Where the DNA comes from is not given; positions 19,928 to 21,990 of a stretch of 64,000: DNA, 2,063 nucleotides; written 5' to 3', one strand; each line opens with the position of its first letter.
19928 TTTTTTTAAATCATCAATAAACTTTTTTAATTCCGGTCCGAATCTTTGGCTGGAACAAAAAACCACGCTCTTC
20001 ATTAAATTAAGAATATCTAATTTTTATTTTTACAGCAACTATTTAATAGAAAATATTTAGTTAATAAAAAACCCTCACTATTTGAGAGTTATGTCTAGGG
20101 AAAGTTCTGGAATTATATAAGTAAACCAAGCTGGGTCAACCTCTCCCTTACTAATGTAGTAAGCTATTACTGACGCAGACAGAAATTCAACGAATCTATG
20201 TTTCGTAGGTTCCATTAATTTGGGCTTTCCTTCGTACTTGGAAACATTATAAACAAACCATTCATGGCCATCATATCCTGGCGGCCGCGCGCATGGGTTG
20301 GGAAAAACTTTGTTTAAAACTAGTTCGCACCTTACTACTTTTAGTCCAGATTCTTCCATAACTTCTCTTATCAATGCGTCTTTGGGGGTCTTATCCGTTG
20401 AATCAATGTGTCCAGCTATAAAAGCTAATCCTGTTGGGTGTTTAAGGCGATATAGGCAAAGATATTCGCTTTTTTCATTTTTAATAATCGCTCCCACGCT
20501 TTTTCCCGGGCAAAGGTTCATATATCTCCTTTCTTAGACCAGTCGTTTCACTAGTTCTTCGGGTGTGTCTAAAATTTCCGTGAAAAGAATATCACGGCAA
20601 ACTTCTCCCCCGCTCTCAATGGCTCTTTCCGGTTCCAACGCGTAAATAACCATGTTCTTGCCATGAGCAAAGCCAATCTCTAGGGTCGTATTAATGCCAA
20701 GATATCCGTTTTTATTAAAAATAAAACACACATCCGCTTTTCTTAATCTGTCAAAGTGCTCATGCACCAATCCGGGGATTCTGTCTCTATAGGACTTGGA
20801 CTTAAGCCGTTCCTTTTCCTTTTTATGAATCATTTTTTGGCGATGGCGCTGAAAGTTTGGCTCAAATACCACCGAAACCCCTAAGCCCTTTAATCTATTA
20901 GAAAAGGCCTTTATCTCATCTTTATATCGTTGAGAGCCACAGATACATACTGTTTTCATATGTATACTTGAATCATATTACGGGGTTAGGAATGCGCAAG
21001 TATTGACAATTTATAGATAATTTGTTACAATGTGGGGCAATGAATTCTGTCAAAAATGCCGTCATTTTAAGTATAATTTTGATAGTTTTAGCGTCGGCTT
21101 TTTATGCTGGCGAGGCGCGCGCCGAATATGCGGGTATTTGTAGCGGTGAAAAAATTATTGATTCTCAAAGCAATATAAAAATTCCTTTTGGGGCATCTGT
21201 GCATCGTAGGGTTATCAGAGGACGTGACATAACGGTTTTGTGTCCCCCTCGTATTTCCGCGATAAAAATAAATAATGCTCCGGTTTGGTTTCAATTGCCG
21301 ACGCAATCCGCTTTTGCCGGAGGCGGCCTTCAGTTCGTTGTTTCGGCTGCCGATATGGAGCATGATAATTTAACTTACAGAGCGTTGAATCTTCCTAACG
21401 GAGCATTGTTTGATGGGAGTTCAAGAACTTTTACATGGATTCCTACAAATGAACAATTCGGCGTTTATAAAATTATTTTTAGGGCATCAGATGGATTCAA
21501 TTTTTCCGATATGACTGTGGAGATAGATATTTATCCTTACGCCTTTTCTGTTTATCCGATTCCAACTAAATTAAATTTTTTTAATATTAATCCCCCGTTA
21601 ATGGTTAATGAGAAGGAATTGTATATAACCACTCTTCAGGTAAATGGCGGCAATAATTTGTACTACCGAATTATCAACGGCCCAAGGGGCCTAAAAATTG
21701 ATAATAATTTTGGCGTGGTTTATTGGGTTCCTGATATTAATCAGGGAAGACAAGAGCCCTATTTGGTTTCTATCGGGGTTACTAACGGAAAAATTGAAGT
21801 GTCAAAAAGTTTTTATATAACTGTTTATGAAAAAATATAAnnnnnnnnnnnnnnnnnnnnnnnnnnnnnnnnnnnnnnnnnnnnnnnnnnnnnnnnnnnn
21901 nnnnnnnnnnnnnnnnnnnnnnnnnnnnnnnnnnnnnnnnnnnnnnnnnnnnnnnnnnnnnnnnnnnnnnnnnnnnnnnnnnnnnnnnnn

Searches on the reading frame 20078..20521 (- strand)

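Call 9: search_protein_families(library=pfam, proteins=[window:20078-20521:-], max_evalue=0.01)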
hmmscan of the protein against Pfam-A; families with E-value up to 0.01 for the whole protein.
window:20078-20521:- (147 aa): 1 family
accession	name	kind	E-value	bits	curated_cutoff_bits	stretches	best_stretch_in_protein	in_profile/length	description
PF00293.34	NUDIX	-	3e-12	47.1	21.1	1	7-117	4-116/134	NUDIX domain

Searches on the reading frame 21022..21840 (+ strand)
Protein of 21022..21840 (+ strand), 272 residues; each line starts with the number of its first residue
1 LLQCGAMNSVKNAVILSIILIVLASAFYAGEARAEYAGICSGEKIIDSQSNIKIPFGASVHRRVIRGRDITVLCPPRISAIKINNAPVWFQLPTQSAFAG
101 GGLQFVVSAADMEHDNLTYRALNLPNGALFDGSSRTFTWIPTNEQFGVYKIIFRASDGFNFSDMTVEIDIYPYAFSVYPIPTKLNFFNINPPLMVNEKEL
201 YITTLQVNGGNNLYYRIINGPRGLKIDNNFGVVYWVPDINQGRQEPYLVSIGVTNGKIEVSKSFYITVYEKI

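Call 9: search_protein_families(library=pfam, proteins=[window:21022-21840:+], max_evalue=0.01)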
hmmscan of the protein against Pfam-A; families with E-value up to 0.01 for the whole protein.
window:21022-21840:+ (272 aa): 3 families
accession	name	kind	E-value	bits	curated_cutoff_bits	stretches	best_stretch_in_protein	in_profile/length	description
PF05345.18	He_PIG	-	4e-12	46.9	24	1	92-163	8-87/96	Putative Ig domain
PF17963.7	Big_9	-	1.5e-05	26.3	23.6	1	84-168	1-88/89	Bacterial Ig domain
PF17892.7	Cadherin_5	-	0.0013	18.9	26.5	1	106-170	30-97/98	Cadherin-like domain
